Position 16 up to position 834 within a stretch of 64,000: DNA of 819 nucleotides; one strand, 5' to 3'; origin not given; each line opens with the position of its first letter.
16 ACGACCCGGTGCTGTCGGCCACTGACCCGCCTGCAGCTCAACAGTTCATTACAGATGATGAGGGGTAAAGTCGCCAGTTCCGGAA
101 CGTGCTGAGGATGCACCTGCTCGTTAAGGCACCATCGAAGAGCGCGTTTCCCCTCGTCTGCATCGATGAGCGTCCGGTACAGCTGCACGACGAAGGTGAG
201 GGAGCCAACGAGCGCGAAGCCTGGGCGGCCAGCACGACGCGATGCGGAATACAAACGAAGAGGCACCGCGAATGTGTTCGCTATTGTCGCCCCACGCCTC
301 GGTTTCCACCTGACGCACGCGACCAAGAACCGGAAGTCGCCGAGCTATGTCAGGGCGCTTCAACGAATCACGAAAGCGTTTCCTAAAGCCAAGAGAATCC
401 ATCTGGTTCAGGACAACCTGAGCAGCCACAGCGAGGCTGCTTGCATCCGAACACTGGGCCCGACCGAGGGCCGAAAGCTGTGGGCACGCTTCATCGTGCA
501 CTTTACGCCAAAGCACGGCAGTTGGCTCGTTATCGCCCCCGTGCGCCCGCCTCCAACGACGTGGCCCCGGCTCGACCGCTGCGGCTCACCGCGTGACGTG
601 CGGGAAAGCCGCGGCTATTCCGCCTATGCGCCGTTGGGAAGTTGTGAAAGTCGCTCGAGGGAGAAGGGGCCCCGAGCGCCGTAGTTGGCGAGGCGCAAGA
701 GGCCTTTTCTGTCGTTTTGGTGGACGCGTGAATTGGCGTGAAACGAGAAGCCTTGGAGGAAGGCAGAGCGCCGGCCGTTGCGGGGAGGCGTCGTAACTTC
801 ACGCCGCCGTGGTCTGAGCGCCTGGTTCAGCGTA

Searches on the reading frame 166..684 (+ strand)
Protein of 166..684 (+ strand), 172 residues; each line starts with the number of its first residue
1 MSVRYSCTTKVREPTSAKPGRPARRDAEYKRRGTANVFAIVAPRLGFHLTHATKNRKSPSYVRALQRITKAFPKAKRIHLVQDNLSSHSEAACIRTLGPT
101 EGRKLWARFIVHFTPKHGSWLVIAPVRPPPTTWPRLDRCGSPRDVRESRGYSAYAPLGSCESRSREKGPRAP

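Call 10: search_protein_families(library=pfam, proteins=[window:166-684:+], max_evalue=0.01)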
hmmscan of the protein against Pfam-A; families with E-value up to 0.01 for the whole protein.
window:166-684:+ (172 aa): 2 families
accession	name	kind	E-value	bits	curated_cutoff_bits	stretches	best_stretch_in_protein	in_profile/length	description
PF13358.12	DDE_3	-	1.5e-13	51.3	28.6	1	9-121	13-119/146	DDE superfamily endonuclease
PF13469.12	Sulfotransfer_3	-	0.00046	21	27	1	35-85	106-135/216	Sulfotransferase family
